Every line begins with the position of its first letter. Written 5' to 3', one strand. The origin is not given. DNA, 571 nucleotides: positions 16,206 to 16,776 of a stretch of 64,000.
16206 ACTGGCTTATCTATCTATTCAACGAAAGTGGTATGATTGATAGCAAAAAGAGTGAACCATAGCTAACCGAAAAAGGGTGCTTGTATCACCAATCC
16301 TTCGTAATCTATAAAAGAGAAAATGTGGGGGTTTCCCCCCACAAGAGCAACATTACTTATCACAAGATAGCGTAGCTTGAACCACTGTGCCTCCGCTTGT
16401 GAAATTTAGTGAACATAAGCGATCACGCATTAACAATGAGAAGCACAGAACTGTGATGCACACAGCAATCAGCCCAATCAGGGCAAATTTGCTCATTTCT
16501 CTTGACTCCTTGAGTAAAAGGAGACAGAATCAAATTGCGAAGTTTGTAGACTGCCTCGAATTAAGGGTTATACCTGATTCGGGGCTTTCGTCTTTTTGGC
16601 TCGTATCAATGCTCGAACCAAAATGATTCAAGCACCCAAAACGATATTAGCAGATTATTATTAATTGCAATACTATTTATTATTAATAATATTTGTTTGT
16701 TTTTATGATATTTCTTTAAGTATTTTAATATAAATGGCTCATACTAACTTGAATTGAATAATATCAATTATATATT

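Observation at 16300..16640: Unannotated Hok/Gef-type type I toxin locus in a local GC-rich islet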

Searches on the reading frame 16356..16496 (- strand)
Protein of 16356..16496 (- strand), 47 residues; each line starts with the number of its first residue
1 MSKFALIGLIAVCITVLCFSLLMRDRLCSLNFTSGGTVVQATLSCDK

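Call 4: search_protein_families(library=pfam, proteins=[window:16356-16496:-], max_evalue=1)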
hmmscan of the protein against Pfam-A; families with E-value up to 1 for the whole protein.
seq(47 aa): 1 family
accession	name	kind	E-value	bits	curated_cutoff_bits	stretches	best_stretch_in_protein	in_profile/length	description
PF01848.21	HOK_GEF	-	6.4e-09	35.7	22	1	5-45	2-42/42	Hok/gef family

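Call 5: search_protein_families(library=ncbifam, proteins=[window:16356-16496:-], max_evalue=1)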
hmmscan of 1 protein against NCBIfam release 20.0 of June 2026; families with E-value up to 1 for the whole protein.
seq(47 aa): 2 families
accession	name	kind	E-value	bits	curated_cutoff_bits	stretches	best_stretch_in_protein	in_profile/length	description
NF007290.0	PRK09759.1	equivalog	1.1e-08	35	89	1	3-46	4-47/50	type I toxin-antitoxin system toxin HokA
NF007279.0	PRK09738.1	subfamily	9.2e-07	28.6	73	1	9-46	12-49/52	type I toxin-antitoxin system Hok family toxin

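Call 15: search_dna_similar(query=window:16356-16496:-, collection=plasmids, mode=protein, max_rows=40, rows=spread, max_evalue=0.001)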
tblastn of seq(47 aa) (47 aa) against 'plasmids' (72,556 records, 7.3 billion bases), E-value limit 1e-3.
Records with a match: 4601; places in all: 4666; records where one place covers at least 80% of the query: 4500.
Best place of each record, by identity: >=99% 31; 95-99% 37; 80-90% 27; 60-80% 2818; <60% 1688.
By first word of the organism name: Escherichia 3165; Klebsiella 643; Salmonella 426; Shigella 110; Vibrio 69; Providencia 65; Proteus 55; Aeromonas 22; Citrobacter 12; Photobacterium 11; and 7 more.
By predicted mobility (MOB-suite, as given by PLSDB): conjugative 3830; mobilizable 448; non-mobilizable 323.
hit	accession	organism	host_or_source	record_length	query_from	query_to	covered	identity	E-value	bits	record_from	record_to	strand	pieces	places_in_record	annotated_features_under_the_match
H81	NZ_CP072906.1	Klebsiella pneumoniae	Homo sapiens,urine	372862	1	47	100%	100.0%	3e-22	93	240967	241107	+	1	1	Hok/Gef family protein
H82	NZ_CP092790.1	Klebsiella pneumoniae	Homo sapiens,pus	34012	1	47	100%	76.6%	5e-16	76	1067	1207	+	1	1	type I toxin-antitoxin system Hok family toxin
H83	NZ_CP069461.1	Escherichia coli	Homo sapiens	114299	1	46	98%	65.2%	2e-12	65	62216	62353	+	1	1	Hok/Gef family protein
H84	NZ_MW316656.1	Klebsiella pneumoniae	-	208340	1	46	98%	65.2%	3e-12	65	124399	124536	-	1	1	Hok/Gef family protein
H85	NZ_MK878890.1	Escherichia coli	-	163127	1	46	98%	65.2%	3e-12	65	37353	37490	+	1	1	Hok/Gef family protein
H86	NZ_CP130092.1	Salmonella enterica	urine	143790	1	46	98%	65.2%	3e-12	65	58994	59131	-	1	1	Hok/Gef family protein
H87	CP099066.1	Escherichia coli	culture,Pooled soil sample collected ...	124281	1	46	98%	65.2%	3e-12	65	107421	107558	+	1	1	type I toxin-antitoxin system Hok family toxin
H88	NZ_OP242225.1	Escherichia coli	Homo sapiens,stool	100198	1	46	98%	65.2%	3e-12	65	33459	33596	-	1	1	Hok/Gef family protein | hypothetical protein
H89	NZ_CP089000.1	Klebsiella pneumoniae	Homo sapiens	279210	1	46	98%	65.2%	3e-12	65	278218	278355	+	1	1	Hok/Gef family protein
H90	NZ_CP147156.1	Klebsiella pneumoniae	Homo sapiens,clean catch midstream urine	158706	1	46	98%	65.2%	3e-12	65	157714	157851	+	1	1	Hok/Gef family protein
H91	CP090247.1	Escherichia coli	Homo sapiens,anal swab specimens,anal ...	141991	1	46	98%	65.2%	3e-12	65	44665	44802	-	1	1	type I toxin-antitoxin system Hok family toxin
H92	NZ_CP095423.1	Klebsiella pneumoniae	patient,cell culture,sputum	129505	1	46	98%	65.2%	3e-12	65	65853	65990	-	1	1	Hok/Gef family protein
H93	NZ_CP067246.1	Escherichia coli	cell culture,surface water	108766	1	46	98%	65.2%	3e-12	65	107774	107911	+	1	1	Hok/Gef family protein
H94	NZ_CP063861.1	Klebsiella pneumoniae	White-lipped Deer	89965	1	46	98%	65.2%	3e-12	65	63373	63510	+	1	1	Hok/Gef family protein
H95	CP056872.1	Escherichia coli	culture,Wastewater effluent sample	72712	1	46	98%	65.2%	3e-12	65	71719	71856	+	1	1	type I toxin-antitoxin system Hok family toxin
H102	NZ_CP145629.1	Escherichia coli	-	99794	1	44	94%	63.6%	1e-11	63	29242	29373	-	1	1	Hok/Gef family protein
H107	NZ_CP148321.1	Escherichia coli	Homo sapiens,single cell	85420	6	46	87%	48.8%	3e-4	42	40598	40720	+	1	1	Hok/Gef family protein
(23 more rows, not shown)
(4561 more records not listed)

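Call 22: get_annotated_region(hit=H83, flank=500)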
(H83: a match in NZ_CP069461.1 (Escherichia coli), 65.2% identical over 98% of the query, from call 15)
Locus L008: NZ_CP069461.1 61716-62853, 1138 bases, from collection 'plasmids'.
description: Escherichia coli strain FDAARGOS_1249 plasmid unnamed2, complete sequence
organism: Escherichia coli (NCBI taxid 562)
taxonomy: Bacteria; Pseudomonadota; Gammaproteobacteria; Enterobacterales; Enterobacteriaceae; Escherichia; Escherichia coli
host: -; source: Homo sapiens; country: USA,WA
typing (MOB-suite, as given by PLSDB): conjugative; replicon IncFIA,IncFIB,rep_cluster_2131; relaxase MOBF,MOBP; mating-pair formation MPF_F
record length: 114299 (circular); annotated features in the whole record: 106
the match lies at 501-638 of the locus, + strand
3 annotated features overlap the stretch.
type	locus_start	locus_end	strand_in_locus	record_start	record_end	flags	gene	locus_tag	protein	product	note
CDS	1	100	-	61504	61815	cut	-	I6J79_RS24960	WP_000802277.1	hypothetical protein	-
CDS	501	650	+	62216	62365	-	-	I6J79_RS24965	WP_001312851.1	Hok/Gef family protein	-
CDS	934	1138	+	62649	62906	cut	repA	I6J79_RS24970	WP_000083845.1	replication regulatory protein RepA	-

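Call 23: get_annotated_region(hit=H102, flank=500)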
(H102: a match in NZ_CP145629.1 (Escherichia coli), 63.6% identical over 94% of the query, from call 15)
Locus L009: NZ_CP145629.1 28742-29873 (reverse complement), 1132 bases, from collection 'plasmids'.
description: Escherichia coli strain S1-THA-01-A plasmid p1-S1-THA-01-A, complete sequence
organism: Escherichia coli (NCBI taxid 562)
taxonomy: Bacteria; Pseudomonadota; Gammaproteobacteria; Enterobacterales; Enterobacteriaceae; Escherichia; Escherichia coli
host: -; source: -; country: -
typing (MOB-suite, as given by PLSDB): mobilizable; replicon IncFIA,IncFIA,IncFIB,IncFII,rep_cluster_2131; relaxase MOBP
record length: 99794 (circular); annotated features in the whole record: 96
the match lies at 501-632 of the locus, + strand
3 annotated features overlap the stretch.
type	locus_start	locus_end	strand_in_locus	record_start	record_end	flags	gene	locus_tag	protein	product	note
CDS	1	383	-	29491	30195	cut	-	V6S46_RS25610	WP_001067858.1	IS6-like element IS26 family transposase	GO:0006313 - DNA transposition [Evidence IEA]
CDS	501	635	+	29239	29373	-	-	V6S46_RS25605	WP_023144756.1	Hok/Gef family protein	-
CDS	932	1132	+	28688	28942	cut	-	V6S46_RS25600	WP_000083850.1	replication regulatory protein RepA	-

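Call 24: get_annotated_region(hit=H107, flank=500)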
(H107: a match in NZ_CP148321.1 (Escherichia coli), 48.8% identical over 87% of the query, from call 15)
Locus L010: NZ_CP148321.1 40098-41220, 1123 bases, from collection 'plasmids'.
description: Escherichia coli strain Z1323HEC0494 plasmid pZ1323HEC0494-3, complete sequence
organism: Escherichia coli (NCBI taxid 562)
taxonomy: Bacteria; Pseudomonadota; Gammaproteobacteria; Enterobacterales; Enterobacteriaceae; Escherichia; Escherichia coli
host: -; source: Homo sapiens,single cell; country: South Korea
typing (MOB-suite, as given by PLSDB): conjugative; replicon IncK2/Z; relaxase MOBP; mating-pair formation MPF_I
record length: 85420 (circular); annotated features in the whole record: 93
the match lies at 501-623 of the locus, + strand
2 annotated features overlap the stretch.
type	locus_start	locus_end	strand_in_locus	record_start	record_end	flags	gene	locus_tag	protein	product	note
CDS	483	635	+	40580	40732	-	-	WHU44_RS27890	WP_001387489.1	Hok/Gef family protein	-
CDS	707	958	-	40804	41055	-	-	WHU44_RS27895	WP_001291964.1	hypothetical protein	-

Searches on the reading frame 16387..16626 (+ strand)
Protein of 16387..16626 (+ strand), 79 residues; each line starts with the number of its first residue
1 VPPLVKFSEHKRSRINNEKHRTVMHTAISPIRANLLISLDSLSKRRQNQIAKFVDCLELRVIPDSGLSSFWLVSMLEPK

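Call 4: search_protein_families(library=pfam, proteins=[window:16387-16626:+], max_evalue=1)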
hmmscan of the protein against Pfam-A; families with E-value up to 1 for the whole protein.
window:16387-16626:+ (79 aa): 1 family
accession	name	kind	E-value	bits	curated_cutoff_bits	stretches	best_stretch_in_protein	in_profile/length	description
PF13916.11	Phostensin_N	-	0.02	15.8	23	1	16-58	40-80/86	PP1-regulatory protein, Phostensin N-terminal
